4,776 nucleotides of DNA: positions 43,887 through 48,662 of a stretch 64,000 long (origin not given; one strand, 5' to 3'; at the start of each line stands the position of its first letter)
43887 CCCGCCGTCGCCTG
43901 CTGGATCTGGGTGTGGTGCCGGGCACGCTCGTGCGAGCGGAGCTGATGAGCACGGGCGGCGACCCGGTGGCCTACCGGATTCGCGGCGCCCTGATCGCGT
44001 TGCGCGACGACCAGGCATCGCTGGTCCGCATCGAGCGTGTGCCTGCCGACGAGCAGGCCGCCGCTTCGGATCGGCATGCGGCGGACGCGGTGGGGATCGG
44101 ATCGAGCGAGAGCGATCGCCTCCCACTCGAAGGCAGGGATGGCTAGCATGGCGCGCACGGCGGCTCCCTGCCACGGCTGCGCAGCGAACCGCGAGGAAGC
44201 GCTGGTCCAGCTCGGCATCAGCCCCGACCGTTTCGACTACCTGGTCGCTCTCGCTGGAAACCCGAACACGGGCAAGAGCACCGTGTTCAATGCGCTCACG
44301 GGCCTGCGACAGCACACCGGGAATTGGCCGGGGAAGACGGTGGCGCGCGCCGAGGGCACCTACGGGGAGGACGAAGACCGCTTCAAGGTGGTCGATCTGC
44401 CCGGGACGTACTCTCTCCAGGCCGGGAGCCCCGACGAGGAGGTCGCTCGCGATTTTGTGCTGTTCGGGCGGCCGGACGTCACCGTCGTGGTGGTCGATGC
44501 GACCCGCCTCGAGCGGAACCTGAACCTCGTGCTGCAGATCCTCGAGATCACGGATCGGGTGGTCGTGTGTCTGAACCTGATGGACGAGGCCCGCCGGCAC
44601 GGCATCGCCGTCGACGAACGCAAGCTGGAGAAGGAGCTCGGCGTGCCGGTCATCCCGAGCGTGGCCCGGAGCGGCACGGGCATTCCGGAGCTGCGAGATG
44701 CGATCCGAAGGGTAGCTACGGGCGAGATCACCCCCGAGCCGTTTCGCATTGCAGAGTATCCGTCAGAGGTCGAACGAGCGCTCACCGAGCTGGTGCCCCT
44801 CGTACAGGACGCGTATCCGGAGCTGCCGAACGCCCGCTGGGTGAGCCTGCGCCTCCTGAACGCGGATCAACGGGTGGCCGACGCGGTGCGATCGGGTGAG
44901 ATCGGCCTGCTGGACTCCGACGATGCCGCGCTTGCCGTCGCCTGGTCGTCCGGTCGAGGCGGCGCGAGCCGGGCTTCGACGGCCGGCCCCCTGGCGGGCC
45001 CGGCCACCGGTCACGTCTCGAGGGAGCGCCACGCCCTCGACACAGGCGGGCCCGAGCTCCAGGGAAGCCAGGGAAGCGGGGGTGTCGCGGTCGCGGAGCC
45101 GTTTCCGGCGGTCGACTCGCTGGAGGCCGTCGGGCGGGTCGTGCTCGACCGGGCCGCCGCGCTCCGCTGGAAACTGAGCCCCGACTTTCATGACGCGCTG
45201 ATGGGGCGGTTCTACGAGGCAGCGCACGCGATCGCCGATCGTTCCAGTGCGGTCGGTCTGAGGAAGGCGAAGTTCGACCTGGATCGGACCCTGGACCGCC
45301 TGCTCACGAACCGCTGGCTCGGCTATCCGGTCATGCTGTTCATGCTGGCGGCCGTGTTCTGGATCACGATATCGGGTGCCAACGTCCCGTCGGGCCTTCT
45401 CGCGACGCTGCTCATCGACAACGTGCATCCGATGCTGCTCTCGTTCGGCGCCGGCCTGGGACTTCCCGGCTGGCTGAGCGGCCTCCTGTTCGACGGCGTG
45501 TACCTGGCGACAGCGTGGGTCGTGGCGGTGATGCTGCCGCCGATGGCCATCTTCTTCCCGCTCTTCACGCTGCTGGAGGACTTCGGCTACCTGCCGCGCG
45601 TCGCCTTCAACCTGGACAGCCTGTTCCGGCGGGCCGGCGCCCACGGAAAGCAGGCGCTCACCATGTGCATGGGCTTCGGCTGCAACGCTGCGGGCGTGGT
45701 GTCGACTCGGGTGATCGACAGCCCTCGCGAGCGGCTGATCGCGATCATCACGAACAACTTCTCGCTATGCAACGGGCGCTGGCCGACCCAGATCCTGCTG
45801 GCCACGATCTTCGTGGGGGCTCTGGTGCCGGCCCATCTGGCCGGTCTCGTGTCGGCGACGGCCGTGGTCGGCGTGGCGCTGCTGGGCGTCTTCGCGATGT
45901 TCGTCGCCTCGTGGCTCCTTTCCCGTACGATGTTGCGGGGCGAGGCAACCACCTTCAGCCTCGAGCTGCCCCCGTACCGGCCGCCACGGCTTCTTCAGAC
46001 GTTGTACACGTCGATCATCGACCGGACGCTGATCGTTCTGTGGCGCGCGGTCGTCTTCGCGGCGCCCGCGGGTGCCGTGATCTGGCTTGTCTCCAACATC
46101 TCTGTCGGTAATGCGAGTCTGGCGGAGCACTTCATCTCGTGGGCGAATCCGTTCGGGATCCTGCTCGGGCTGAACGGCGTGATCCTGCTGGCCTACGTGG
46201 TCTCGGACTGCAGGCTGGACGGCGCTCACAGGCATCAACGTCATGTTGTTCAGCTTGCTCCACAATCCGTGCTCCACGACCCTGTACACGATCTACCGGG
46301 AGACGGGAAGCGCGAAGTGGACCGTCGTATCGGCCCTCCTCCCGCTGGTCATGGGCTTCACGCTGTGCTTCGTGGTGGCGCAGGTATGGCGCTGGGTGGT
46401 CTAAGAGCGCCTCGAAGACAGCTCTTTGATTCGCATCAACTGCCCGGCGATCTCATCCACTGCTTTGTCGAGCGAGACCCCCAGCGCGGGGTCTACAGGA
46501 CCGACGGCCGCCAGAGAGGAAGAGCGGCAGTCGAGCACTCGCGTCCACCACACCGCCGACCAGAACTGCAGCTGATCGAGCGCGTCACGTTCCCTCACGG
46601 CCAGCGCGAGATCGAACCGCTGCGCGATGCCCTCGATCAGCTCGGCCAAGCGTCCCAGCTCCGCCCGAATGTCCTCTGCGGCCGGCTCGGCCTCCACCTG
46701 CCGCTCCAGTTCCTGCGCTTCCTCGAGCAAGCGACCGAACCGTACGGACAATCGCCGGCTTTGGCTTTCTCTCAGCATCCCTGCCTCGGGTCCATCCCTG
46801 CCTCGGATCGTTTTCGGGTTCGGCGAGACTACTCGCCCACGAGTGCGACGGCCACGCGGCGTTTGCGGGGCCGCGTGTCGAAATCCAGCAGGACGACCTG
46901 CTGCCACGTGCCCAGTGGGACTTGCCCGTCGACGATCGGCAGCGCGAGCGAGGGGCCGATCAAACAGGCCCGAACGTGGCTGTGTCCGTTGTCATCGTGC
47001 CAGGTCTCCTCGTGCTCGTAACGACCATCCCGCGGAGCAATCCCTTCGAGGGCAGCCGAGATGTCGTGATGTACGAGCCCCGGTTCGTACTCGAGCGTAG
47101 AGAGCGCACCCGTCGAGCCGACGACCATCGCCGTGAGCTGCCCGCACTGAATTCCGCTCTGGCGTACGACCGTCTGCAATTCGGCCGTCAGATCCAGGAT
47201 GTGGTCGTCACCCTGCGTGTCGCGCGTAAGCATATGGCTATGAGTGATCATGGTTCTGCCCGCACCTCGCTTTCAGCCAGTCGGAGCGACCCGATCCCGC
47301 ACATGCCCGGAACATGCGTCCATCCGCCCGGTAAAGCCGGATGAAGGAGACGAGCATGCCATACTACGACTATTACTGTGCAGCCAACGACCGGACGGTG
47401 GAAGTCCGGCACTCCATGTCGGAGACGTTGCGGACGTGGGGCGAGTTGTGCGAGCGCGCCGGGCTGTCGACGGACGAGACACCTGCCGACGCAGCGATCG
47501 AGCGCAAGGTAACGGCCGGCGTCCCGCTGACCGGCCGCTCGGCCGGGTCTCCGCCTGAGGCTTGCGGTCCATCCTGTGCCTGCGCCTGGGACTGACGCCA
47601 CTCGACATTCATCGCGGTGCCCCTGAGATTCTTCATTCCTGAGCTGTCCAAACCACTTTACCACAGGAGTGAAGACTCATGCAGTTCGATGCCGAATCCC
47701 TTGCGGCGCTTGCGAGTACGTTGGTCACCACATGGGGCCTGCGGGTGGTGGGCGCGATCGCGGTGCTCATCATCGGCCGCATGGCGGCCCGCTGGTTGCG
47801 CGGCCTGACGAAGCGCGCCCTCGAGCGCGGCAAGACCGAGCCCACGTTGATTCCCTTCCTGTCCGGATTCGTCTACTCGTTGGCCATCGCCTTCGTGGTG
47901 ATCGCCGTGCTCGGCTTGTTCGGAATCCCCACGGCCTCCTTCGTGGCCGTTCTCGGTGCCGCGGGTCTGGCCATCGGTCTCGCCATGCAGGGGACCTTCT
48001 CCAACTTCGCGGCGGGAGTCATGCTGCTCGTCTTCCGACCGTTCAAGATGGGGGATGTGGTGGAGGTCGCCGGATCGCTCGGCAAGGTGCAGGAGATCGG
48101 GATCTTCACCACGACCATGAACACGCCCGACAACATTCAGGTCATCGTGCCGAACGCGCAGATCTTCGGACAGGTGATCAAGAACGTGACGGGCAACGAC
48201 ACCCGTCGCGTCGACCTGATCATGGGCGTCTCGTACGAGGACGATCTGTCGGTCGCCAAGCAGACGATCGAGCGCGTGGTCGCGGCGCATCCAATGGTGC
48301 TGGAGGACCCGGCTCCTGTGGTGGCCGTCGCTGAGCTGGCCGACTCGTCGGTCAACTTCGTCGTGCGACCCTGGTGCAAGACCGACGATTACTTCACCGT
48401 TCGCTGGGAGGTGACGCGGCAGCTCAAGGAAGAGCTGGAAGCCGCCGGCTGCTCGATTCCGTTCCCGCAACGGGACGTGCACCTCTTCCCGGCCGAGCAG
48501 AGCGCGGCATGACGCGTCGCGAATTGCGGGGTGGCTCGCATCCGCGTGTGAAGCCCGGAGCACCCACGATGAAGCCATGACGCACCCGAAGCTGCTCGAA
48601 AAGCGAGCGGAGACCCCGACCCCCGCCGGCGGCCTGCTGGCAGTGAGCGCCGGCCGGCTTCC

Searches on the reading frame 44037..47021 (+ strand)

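Call 24: search_protein_families(library=pfam, proteins=[window:44037-47021:+], max_evalue=0.001)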
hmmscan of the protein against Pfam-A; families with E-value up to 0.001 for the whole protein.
window:44037-47021:+ (994 aa): 5 families
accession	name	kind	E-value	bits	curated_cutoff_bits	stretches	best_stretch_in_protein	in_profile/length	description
PF02421.24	FeoB_N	-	1.9e-60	203.3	27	1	70-223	3-156/156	Ferrous iron transport protein B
PF01926.29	MMR_HSR1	-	5.7e-18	65.5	21.9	1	70-180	2-112/113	50S ribosome-binding GTPase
PF07670.19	Gate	-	7.4e-17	62.2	29.6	1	498-586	3-98/104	Nucleoside recognition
PF07664.17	FeoB_C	-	2.1e-13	50.2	26.6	1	610-659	1-51/54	Ferrous iron transport protein B C terminus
PF17910.6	FeoB_Cyto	-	1.7e-05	25.5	23.4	1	241-286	1-46/90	FeoB cytosolic helical domain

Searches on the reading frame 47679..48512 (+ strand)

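Call 24: search_protein_families(library=pfam, proteins=[window:47679-48512:+], max_evalue=0.001)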
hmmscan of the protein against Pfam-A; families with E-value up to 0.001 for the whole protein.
window:47679-48512:+ (277 aa): 5 families
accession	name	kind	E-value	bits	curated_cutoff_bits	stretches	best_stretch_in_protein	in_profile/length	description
PF00924.24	MS_channel_2nd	-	2.8e-20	72.6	20.2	1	106-171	2-67/68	Mechanosensitive ion channel, beta-domain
PF21082.3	MS_channel_3rd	-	7e-16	58.9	21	1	179-260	2-88/88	Mechanosensitive ion channel MscS, C-terminal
PF21088.3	MS_channel_1st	-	2.1e-07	31.2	23.1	1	68-104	6-42/42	Mechanosensitive ion channel, transmembrane helices 2/3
PF05552.17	MS_channel_1st_1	-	4.4e-07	30.1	22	1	15-54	9-48/50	Mechanosensitive ion channel, conserved TM helix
PF08570.15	DUF1761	-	0.00047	20.9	31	1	35-110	22-94/123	Protein of unknown function (DUF1761)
